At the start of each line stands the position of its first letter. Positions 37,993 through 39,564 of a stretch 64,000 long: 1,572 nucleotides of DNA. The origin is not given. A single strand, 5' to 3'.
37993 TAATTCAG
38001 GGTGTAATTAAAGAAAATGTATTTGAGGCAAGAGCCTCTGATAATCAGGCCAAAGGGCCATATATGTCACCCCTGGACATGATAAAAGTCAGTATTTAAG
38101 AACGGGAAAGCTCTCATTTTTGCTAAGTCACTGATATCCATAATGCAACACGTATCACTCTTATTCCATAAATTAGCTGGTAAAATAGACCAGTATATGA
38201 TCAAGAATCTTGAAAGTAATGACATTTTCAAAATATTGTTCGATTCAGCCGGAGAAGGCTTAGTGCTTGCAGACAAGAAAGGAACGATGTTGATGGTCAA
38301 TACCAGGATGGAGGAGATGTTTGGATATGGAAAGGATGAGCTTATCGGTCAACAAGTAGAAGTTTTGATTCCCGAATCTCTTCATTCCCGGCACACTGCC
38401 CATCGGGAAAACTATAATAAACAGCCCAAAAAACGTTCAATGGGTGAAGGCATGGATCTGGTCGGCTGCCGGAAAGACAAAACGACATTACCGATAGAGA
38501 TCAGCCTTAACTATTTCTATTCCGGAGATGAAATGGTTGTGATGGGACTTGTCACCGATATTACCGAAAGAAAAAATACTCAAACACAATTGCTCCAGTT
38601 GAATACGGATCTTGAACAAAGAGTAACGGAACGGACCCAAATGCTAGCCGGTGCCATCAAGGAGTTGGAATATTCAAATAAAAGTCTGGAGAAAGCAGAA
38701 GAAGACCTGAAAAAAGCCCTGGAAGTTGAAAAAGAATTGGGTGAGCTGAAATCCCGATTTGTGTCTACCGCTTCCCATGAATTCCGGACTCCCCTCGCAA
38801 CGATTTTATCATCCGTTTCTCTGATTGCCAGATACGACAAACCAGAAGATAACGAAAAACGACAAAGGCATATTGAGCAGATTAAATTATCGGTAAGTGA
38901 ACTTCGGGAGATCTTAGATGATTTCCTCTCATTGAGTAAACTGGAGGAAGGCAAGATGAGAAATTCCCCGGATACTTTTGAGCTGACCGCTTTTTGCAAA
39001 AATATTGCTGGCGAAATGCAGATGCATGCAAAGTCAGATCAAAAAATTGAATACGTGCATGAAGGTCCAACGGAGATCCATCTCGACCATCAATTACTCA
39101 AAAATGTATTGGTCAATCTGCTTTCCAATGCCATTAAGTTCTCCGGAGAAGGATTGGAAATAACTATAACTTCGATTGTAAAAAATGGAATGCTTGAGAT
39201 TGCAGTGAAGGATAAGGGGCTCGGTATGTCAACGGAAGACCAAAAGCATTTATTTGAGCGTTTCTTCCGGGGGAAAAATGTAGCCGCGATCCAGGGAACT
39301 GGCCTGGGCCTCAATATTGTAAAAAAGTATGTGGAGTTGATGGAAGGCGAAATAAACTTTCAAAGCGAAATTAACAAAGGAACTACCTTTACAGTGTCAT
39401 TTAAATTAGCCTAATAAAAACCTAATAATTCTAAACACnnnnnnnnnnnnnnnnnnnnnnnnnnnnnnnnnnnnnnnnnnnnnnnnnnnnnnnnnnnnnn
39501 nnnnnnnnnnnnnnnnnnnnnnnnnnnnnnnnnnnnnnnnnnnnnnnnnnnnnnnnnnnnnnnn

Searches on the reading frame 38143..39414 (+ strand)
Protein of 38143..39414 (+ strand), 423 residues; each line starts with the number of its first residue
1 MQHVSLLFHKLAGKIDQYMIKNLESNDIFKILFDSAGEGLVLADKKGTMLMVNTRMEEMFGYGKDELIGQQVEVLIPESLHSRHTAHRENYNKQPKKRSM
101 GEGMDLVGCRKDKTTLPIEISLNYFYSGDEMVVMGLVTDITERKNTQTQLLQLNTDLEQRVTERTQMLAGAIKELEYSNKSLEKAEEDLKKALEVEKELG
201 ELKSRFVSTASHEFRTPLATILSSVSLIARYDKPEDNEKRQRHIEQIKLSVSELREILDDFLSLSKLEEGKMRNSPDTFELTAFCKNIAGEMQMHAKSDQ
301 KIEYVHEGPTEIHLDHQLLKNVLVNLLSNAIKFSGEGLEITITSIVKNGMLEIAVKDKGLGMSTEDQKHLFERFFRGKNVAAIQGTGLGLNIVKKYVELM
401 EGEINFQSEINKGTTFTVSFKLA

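Call 9: search_protein_families(library=pfam, proteins=[window:38143-39414:+], max_evalue=0.001)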
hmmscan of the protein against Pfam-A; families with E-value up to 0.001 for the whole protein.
window:38143-39414:+ (423 aa): 7 families
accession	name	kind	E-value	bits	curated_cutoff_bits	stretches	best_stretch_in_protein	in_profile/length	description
PF02518.31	HATPase_c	-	1.3e-26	93.7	26.4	1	315-422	2-109/111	Histidine kinase-, DNA gyrase B-, and HSP90-like ATPase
PF00512.31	HisKA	-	1.7e-15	57.3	26.9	1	203-270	2-66/66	His Kinase A (phospho-acceptor) domain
PF00989.32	PAS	-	5.8e-12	46.1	22.6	1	32-140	6-113/113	PAS fold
PF13426.13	PAS_9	-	2e-10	41.3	27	1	38-142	2-103/103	PAS domain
PF13188.13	PAS_8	-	1.6e-06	28.2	21.8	1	29-84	3-59/65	PAS domain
PF08448.16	PAS_4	-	1.8e-06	28.6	23.1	1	33-144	1-109/110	PAS fold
PF24820.1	Diguanyl_cycl_sensor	-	2.2e-05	24.8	28.1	1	38-136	7-107/109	Diguanylate cyclase-like sensor domain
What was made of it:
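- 38143..39414 (+): HK-B: cytoplasmic FixL-like haem-PAS histidine kinase, the predicted cognate sensor of RR-B. A metagenome gene call starts 54 nt later, at 38197. Pfam PAS/HisKA/HATPase_c (call 9).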

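Call 32: search_solved_structures(query=window:38143-39414:+, max_evalue=0.001, show_alignments=0)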
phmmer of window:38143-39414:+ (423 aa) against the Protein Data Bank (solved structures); distinct sequences matched with E-value up to 0.001: 79 (the best 60 are shown).
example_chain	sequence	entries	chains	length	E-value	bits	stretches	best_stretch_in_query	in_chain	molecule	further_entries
7z8n_A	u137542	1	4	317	9.5e-29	104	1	154-422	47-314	Histidine kinase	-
4jas_A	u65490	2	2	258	9.3e-24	87.6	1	191-418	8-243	Histidine kinase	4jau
5uht_A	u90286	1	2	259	2.7e-23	86.1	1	190-418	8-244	Sensor histidine kinase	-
2c2a_A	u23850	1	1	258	2.8e-23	86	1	191-418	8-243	SENSOR HISTIDINE KINASE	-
3dge_A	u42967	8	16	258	2.8e-23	86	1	191-418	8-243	Sensor protein | Histidine kinase | Sensor histidine kinase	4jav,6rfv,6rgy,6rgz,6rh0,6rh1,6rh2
4i5s_A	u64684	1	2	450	3.5e-23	85.7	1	191-419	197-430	Putative histidine kinase CovS; VicK-like protein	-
6azr_A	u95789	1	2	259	1.3e-22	83.8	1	190-418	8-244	Sensor histidine kinase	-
4u7n_A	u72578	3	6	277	3e-22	82.6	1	198-420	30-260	Histidine protein kinase sensor protein | Histidine kinase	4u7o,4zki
5c93_A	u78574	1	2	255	3.2e-22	82.5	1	199-420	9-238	Histidine kinase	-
6rh7_A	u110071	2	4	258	6.8e-22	81.5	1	191-418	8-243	Sensor histidine kinase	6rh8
6lgq_C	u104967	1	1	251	8.9e-21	77.8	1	200-419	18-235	Histidine kinase KdpD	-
8u4x_A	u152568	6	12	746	1.3e-20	77.3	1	185-419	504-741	histidine kinase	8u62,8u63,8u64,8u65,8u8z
4q20_A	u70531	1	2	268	3e-19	72.8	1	198-418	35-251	Sensor protein DivL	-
7n0e_B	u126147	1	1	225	2.3e-17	66.6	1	203-420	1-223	Histidine kinase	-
6paj_A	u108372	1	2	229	3.8e-17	65.9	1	199-419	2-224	Sensor protein SrrB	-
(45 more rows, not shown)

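Call 60: find_homologous_proteins(query=window:38143-39414:+, max_evalue=1e-30)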
Query window:38143-39414:+ (423 aa): 7989 proteins with E <= 1e-30 among 8000 candidates; the best 120 are listed.
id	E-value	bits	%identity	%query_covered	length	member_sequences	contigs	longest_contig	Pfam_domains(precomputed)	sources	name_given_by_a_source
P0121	2.8e-194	664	73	100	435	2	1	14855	PF13426.14,PF13188.14,PF12860.14,PF02518.32,PF00512.32,PF00989.32,PF14501.13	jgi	jgi:PAS domain S-box-containing protein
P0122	9.8e-193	659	73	100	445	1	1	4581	PF13426.14,PF13188.14,PF24820.2,PF08448.17,PF02518.32,PF00512.32,PF00989.32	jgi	jgi:PAS domain S-box-containing protein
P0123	5.2e-192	656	74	98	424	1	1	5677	PF13426.14,PF13188.14,PF08448.17,PF02518.32,PF00512.32,PF00989.32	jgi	jgi:PAS domain S-box-containing protein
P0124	6.1e-187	640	73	95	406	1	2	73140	PF13426.14,PF13188.14,PF12860.14,PF08448.17,PF02518.32,PF00512.32,PF00989.32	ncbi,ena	-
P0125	7.1e-184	630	71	100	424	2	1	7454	PF13426.14,PF13188.14,PF24820.2,PF02518.32,PF00512.32,PF00989.32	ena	-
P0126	1.0e-183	629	73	96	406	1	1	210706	PF13426.14,PF13188.14,PF08448.17,PF02518.32,PF00512.32,PF00989.32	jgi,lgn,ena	jgi:PAS domain S-box-containing protein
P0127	3.4e-179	614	73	96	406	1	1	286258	PF13426.14,PF13188.14,PF02518.32,PF00512.32,PF00989.32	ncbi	ncbi:MAG: ATP-binding protein [Bacteroidia bacterium]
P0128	6.7e-170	584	67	96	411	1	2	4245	PF13426.14,PF13188.14,PF12860.14,PF24820.2,PF08448.17,PF02518.32,PF00512.32,PF00989.32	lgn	-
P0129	4.9e-163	561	67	96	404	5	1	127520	PF13426.14,PF13188.14,PF08448.17,PF02518.32,PF00512.32,PF00989.32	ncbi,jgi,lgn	-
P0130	7.4e-161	554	65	96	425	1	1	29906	PF13426.14,PF13188.14,PF24820.2,PF08448.17,PF02518.32,PF00512.32,PF00989.32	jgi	jgi:PAS domain S-box-containing protein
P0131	9.6e-158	543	64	95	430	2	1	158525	PF13426.14,PF13188.14,PF24820.2,PF08448.17,PF02518.32,PF00512.32,PF00989.32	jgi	jgi:PAS domain S-box-containing protein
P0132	2.6e-156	539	62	95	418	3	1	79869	PF13426.14,PF13188.14,PF24820.2,PF08448.17,PF02518.32,PF00512.32,PF00989.32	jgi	jgi:PAS domain S-box-containing protein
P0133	2.8e-156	539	62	100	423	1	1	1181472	PF13426.14,PF13188.14,PF24820.2,PF08448.17,PF02518.32,PF00512.32,PF00989.32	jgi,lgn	jgi:PAS domain S-box-containing protein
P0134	7.0e-156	537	63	96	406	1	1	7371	PF13426.14,PF13188.14,PF12860.14,PF24820.2,PF08448.17,PF02518.32,PF00512.32,PF00989.32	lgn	-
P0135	4.2e-155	535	62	96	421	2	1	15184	PF13426.14,PF13188.14,PF24820.2,PF08448.17,PF02518.32,PF00512.32,PF00989.32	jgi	jgi:PAS domain S-box-containing protein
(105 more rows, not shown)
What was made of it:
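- One homologue is named FixL by JGI (call 60).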

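Call 71: search_protein_families(library=ncbifam, proteins=[window:38143-39414:+], max_evalue=0.00001)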
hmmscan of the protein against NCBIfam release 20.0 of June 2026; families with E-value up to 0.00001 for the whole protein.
window:38143-39414:+ (423 aa): 82 families (the best 25 are shown)
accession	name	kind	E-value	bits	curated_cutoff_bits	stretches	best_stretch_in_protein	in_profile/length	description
NF045595.1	HK_scytonemin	equivalog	2.9e-65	220.9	865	1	183-419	395-632/637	scytonemin biosynthesis sensor histidine kinase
NF047874.1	MASE3_PAS_HK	subfamily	2e-53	182.2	560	1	21-421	259-624/655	MASE3 domain-containing sensor histidine kinase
NF046044.1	PnpS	equivalog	2.2e-52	178.4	400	1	196-420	163-389/390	two-component system histidine kinase PnpS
TIGR02966.1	phoR_proteo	equivalog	4.4e-49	167.3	334.2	1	197-420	108-333/333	phosphate regulon sensor histidine kinase PhoR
TIGR02956.1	TMAO_torS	equivalog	4.6e-49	167.3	676.5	1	142-422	410-682/967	TMAO reductase system sensor histidine kinase/response regulator TorS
NF033092.0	HK_WalK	equivalog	1.3e-43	149.5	725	1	202-420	371-592/594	cell wall metabolism sensor histidine kinase WalK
NF045911.1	TCSHisKinNblS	equivalog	2.1e-39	135.4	1000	1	8-420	243-618/621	two-component system sensor histidine kinase NblS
NF008468.0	PRK11360.1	equivalog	8.2e-39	133.4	646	2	205-421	398-607/616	two-component system sensor histidine kinase AtoS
NF008302.0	PRK11091.1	equivalog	4.8e-38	130.9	838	1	201-421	281-504/779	aerobic respiration two-component sensor histidine kinase ArcB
NF041947.1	LuxQ_Vibrio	equivalog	1.1e-37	129.4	1200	1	182-421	451-695/843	quorum-sensing autoinducer 2 sensor kinase/phosphatase LuxQ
NF038297.2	hybrid_HK_HrmK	equivalog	4.9e-37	127.9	725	1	139-420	170-455/607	hybrid histidine kinase/response regulator HrmK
NF047465.1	hybrid_HK_LvrA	exception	6.3e-37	127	1200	1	143-420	142-420/819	hybrid histidine kinase/response regulator LvrA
NF008099.0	PRK10841.1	equivalog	5.5e-36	123.7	920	1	184-420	451-688/949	two-component system sensor histidine kinase RcsC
NF040691.1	MtrAB_MtrB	equivalog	7.4e-36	124.2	450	1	178-419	246-489/507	MtrAB system histidine kinase MtrB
NF041832.1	near_NosP_CTERM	subfamily_domain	9.1e-36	123.7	400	1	203-420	7-223/370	NahK/ErcS family hybrid sensor histidine kinase/response regulator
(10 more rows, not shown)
